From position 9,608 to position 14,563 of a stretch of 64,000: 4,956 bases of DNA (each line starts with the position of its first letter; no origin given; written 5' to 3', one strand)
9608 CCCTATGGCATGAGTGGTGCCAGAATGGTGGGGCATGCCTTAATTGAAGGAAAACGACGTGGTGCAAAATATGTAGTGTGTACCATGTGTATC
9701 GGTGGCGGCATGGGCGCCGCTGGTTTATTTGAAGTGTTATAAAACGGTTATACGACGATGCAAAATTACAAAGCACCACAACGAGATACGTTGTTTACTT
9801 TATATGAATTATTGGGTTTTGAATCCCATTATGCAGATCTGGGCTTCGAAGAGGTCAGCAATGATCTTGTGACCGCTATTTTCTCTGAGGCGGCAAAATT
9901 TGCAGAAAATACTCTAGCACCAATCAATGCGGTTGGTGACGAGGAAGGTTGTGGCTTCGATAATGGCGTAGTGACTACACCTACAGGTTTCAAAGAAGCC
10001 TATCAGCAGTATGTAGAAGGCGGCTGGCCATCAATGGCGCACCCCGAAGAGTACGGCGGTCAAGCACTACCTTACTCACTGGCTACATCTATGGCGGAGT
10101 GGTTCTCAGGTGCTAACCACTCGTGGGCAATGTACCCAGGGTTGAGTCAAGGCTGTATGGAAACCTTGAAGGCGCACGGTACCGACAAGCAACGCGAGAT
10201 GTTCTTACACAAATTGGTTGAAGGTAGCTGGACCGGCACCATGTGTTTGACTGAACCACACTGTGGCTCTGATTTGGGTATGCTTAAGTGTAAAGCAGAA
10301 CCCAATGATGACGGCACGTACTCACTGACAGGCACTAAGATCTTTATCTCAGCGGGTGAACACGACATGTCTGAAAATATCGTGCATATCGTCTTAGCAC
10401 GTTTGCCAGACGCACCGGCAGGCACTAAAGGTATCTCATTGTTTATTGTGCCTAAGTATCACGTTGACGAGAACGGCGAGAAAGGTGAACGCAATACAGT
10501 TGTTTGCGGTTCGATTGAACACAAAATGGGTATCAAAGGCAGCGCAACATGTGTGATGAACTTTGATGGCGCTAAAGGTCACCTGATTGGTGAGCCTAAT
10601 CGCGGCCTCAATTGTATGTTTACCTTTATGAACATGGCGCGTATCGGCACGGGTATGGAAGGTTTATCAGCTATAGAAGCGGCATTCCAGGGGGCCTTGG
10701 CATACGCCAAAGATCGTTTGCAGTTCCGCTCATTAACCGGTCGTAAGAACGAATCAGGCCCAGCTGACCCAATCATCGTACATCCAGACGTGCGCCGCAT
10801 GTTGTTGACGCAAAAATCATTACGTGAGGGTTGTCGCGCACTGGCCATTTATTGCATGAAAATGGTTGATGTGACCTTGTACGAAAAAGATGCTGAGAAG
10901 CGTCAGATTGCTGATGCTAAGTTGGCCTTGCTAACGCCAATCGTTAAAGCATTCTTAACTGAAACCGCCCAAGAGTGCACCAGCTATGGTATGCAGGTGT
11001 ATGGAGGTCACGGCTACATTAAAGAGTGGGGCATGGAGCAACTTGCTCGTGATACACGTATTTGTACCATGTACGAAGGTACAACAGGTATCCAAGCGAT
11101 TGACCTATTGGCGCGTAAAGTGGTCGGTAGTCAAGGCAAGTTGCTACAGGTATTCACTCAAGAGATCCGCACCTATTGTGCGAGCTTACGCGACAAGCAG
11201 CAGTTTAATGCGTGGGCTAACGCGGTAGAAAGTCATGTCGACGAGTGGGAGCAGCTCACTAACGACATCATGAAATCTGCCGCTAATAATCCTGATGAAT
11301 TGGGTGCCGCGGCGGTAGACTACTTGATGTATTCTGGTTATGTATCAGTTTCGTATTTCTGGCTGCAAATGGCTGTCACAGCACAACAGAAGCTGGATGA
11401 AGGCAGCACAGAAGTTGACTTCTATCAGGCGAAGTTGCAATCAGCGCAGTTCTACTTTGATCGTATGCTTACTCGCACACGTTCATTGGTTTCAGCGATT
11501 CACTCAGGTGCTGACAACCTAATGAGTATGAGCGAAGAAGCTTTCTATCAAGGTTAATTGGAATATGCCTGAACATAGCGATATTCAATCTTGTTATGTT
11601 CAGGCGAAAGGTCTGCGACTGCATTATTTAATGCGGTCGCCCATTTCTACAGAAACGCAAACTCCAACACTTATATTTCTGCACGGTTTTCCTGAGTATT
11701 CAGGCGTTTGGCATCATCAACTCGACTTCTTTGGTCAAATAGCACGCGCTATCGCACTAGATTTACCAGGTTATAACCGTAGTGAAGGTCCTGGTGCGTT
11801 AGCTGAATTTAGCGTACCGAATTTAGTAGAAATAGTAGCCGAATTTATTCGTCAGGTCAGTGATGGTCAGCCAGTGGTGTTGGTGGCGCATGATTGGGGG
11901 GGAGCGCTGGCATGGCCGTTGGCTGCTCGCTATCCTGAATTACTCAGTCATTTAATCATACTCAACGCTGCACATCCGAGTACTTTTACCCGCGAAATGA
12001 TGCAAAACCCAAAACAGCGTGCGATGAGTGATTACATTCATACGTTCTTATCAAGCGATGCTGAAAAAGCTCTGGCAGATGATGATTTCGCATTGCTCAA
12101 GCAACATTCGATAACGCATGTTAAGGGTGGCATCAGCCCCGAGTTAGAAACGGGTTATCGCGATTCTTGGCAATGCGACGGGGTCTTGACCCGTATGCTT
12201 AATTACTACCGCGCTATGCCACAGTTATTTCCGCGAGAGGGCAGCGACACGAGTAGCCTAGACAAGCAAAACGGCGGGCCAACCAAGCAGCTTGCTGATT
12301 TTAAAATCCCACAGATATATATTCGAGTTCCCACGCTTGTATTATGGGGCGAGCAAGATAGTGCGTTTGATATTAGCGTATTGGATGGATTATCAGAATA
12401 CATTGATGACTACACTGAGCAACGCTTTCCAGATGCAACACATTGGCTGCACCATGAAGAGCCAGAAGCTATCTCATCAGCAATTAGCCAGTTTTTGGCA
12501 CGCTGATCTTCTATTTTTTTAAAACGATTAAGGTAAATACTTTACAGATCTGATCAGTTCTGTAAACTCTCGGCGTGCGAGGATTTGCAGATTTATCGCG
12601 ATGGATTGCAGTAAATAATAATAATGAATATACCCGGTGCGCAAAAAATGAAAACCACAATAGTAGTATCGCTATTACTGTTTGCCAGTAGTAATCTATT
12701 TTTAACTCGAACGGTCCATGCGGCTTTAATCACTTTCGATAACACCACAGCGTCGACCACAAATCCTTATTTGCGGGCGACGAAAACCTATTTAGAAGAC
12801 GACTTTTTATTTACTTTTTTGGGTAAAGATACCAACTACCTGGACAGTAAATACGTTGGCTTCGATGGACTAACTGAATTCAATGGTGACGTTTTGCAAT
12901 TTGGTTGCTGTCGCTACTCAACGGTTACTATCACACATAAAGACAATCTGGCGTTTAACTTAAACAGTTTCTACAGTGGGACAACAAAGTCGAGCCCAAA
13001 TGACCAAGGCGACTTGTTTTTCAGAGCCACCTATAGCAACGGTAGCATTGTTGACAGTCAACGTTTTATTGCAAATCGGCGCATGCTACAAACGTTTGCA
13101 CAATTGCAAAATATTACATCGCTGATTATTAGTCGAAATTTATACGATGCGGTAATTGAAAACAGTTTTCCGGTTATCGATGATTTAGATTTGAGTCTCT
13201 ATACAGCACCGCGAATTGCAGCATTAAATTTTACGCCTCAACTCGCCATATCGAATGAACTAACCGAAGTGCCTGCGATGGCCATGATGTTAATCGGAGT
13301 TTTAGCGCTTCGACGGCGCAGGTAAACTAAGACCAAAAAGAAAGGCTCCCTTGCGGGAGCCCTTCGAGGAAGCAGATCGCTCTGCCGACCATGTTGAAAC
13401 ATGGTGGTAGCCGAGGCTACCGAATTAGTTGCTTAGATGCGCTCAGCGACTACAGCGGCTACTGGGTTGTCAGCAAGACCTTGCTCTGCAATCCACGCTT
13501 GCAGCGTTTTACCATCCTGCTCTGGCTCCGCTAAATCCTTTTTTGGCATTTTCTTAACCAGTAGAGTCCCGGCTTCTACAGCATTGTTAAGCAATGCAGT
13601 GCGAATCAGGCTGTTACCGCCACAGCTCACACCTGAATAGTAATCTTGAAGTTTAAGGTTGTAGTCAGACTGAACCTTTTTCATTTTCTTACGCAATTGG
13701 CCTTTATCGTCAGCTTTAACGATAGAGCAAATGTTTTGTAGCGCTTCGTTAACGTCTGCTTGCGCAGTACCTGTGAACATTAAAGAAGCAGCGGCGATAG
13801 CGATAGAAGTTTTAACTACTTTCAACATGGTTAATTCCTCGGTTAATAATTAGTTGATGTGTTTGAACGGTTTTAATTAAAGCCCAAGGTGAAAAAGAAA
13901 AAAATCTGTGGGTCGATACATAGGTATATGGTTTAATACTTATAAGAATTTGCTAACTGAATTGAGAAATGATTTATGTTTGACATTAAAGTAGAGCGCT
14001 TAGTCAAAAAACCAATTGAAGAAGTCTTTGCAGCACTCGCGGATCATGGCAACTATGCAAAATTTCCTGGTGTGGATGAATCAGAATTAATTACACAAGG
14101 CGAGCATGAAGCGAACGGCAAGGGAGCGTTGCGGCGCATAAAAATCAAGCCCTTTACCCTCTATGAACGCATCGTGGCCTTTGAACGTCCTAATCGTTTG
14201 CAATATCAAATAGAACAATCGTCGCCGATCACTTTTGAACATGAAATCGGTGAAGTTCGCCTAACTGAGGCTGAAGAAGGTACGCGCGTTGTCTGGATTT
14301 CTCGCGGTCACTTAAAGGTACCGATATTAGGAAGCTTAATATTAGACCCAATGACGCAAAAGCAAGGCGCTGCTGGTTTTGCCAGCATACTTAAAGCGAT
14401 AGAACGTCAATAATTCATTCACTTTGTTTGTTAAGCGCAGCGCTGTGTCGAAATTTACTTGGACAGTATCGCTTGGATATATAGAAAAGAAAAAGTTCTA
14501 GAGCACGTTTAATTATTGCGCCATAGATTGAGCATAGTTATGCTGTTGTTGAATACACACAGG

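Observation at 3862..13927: Two ~540 bp direct repeats (~97% identical), each carrying a 131-aa secreted-protein gene, bracket a 9.5 kb catabolic gene block. All coding differences between the copies are synonymous.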

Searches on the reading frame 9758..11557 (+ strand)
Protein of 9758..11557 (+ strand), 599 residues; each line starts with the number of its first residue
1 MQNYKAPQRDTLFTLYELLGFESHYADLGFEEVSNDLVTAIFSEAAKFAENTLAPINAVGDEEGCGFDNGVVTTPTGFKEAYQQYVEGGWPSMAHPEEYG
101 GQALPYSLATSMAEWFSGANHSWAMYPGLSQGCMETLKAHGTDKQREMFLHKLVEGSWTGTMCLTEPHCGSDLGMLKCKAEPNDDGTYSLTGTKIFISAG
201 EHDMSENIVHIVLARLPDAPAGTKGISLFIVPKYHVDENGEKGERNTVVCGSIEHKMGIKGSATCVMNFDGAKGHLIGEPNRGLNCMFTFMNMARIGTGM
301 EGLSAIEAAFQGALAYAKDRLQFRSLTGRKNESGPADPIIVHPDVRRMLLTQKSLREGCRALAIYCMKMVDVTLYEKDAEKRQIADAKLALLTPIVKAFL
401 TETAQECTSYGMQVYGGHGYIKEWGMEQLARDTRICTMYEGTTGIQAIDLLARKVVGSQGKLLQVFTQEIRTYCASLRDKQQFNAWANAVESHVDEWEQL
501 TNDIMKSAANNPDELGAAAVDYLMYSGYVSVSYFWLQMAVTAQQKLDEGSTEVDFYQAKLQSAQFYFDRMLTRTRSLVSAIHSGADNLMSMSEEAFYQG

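Call 7: search_protein_families(library=pfam, proteins=[window:9758-11557:+])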
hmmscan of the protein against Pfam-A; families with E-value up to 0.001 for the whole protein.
window:9758-11557:+ (599 aa): 6 families
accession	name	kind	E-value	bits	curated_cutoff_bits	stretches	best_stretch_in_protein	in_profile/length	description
PF12806.12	Acyl-CoA_dh_C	-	4.7e-37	127.3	30.3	1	466-591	1-123/124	Acetyl-CoA dehydrogenase C-terminal like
PF00441.29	Acyl-CoA_dh_1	-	3.4e-20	73.1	22.4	1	281-451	1-146/150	Acyl-CoA dehydrogenase, C-terminal domain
PF02770.24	Acyl-CoA_dh_M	-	2.8e-13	50.3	33.3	1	162-270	2-95/97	Acyl-CoA dehydrogenase, middle domain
PF02771.21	Acyl-CoA_dh_N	-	1.6e-12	48.2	22.9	1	40-156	6-112/113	Acyl-CoA dehydrogenase, N-terminal domain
PF22924.1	ACOX_C_alpha1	-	2.3e-08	34.4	27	1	291-443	4-157/169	Acyl-CoA oxidase, C-alpha1 domain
PF08028.16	Acyl-CoA_dh_2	-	0.00044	21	22.7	0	378-442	69-132/134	Acyl-CoA dehydrogenase, C-terminal domain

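Call 47: search_protein_families(library=ncbifam, proteins=[window:9758-11557:+], max_evalue=0.01)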
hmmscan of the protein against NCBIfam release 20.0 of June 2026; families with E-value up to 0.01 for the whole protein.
window:9758-11557:+ (599 aa): 20 families
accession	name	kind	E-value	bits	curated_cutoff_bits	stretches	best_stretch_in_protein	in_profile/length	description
NF042972.1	AcrlCoAredClosAcrC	equivalog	4.3e-44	150.7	640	2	79-323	39-270/378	acryloyl-CoA reductase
NF058590.1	AcCoDHFadEBacil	equivalog_domain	1.2e-37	129.7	600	1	92-509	69-468/586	acyl-CoA dehydrogenase FadE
NF042439.1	SulpropCoADesulf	equivalog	7.3e-29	100.7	600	2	86-323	34-263/379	3-sulfinopropanoyl-CoA desulfinase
NF045552.1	GlutCoADH_Des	equivalog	1.6e-28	100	470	2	78-326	39-275/387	glutaryl-CoA dehydrogenase Acd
NF043006.1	CyhCrbnylCoADH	equivalog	2.6e-26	92.5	650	1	92-455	51-375/380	cyclohexane-1-carbonyl-CoA dehydrogenase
NF008997.0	PRK12341.1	equivalog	3.9e-23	82.1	537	2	80-328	41-275/382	acyl-CoA dehydrogenase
NF008594.0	PRK11561.1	equivalog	8.8e-22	77.1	545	1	161-471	181-454/540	isovaleryl-CoA dehydrogenase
NF053553.1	prodigi_MBC_PigA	equivalog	2.6e-18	66.3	500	1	81-455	41-379/381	prodigiosin MBC biosynthesis dehydrogenase PigA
NF045652.1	ProlPCPDhRedW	equivalog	1.2e-16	60.5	650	1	73-328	28-273/376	L-prolyl-[peptidyl-carrier protein] dehydrogenase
TIGR03207.1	cyc_hxne_CoA_dh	equivalog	8.6e-14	51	575.35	1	81-444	37-361/372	cyclohexanecarboxyl-CoA dehydrogenase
NF002885.1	PRK03354.1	equivalog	4.1e-12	45.8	540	1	86-448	47-367/378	crotonobetainyl-CoA dehydrogenase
NF007000.1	PRK09463.1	subfamily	6.2e-10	38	600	1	81-176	78-175/726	acyl-CoA dehydrogenase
NF043015.1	DibenthMonoxDszC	equivalog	6.7e-10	38.3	850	1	88-440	53-390/415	dibenzothiophene monooxygenase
NF052270.1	Staph_DH_FadE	equivalog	2.7e-08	33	600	1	128-323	107-287/400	acyl-CoA dehydrogenase FadE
TIGR04022.1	sulfur_SfnB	equivalog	6.7e-07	28.5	430.9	1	83-197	40-151/391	SfnB family sulfur acquisition oxidoreductase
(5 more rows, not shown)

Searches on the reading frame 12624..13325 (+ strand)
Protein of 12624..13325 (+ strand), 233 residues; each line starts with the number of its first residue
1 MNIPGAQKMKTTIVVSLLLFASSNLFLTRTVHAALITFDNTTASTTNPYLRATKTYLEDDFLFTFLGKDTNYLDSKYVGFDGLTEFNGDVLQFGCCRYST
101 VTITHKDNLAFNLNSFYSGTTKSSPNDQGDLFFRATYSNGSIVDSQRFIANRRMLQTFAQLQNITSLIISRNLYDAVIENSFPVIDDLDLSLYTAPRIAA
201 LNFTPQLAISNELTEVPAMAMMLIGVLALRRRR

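Call 7: search_protein_families(library=pfam, proteins=[window:12624-13325:+])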
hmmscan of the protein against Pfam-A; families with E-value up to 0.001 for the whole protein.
window:12624-13325:+ (233 aa): 0 families

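Call 22: search_protein_families(library=pfam, proteins=[window:12624-13325:+], max_evalue=10)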
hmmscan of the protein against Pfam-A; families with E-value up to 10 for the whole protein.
window:12624-13325:+ (233 aa): 0 families

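Call 47: search_protein_families(library=ncbifam, proteins=[window:12624-13325:+], max_evalue=0.01)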
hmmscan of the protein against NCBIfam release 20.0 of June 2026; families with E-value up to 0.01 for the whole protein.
window:12624-13325:+ (233 aa): 1 family
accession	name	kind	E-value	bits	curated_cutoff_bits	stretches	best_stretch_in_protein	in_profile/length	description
NF038120.1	PEP_CTERM_QFxxD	subfamily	0.002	18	80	0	31-233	2-213/215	NF038120 family PEP-CTERM protein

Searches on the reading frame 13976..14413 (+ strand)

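Call 7: search_protein_families(library=pfam, proteins=[window:13976-14413:+])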
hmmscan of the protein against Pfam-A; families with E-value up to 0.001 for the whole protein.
window:13976-14413:+ (145 aa): 2 families
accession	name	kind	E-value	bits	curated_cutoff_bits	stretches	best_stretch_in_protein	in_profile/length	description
PF10604.15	Polyketide_cyc2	-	5.7e-14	53.1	27.4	1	1-136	1-131/142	Polyketide cyclase / dehydrase and lipid transport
PF06240.19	COXG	-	0.00011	22.4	22.2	1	10-135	5-132/140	Carbon monoxide dehydrogenase subunit G (CoxG)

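Call 47: search_protein_families(library=ncbifam, proteins=[window:13976-14413:+], max_evalue=0.01)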
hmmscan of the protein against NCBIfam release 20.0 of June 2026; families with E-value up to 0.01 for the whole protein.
window:13976-14413:+ (145 aa): 0 families
